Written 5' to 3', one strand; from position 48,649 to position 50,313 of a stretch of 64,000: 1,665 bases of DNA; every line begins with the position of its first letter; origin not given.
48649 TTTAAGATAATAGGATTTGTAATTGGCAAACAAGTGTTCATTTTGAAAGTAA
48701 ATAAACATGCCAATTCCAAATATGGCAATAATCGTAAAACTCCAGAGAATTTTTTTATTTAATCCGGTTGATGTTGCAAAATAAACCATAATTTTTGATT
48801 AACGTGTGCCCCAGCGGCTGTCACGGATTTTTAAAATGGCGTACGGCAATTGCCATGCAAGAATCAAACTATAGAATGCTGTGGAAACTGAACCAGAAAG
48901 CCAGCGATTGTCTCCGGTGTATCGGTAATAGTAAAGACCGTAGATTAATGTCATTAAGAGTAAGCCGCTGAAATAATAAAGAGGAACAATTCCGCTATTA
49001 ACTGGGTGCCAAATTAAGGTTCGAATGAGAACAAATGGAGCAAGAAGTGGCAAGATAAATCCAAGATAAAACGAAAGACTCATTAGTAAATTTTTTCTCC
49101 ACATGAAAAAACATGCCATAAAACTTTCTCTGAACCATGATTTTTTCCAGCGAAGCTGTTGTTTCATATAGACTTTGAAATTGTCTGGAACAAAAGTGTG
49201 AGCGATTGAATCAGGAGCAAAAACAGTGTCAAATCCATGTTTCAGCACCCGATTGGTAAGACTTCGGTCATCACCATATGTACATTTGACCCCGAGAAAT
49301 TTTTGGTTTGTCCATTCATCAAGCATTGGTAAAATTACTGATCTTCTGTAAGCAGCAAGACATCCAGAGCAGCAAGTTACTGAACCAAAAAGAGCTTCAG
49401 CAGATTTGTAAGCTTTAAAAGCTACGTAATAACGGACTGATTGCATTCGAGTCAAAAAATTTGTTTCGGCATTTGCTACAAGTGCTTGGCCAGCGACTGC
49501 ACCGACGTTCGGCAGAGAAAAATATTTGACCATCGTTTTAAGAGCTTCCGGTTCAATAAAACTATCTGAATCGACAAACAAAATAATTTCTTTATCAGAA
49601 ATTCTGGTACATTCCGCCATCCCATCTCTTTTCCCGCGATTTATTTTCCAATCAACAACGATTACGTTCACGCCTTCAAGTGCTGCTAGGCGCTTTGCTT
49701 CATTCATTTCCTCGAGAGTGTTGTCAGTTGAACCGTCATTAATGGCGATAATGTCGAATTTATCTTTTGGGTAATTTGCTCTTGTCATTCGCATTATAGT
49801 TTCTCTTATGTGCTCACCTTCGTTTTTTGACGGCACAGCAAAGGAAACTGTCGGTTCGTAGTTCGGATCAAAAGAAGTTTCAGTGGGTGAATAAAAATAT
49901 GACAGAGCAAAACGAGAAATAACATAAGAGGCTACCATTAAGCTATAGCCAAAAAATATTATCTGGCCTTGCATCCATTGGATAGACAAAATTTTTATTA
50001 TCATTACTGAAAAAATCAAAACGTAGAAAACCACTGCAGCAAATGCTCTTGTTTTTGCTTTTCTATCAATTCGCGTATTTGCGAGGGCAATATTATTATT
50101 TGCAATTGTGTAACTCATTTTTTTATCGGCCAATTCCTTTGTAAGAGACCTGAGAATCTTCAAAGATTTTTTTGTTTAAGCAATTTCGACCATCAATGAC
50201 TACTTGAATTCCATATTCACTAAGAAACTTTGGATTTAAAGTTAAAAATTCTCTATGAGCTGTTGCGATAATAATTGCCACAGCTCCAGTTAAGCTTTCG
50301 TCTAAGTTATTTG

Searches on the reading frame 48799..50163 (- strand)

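Call 77: search_protein_families(library=pfam, proteins=[window:48799-50163:-], max_evalue=0.00001)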
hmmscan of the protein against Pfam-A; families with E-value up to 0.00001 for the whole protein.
window:48799-50163:- (454 aa): 6 families
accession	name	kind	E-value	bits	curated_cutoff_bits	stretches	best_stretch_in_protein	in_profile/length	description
PF13641.12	Glyco_tranf_2_3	-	3e-28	99.8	27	1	104-340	1-228/230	Glycosyltransferase like family 2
PF00535.33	Glycos_transf_2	-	3.9e-25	89.2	23.3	1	107-277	1-164/168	Glycosyl transferase family 2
PF03142.21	Chitin_synth_2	-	1.9e-23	83.4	27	1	192-348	203-379/527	Chitin synthase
PF13632.12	Glyco_trans_2_3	-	6.3e-16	59.2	27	1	193-411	1-193/198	Glycosyl transferase family group 2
PF13506.12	Glyco_transf_21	-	1.5e-11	44.5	21.7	1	189-341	29-174/174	Glycosyl transferase family 21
PF10111.15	Glyco_tranf_2_2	-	7.7e-07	29.3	27.3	1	113-221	9-112/276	Glycosyltransferase like family 2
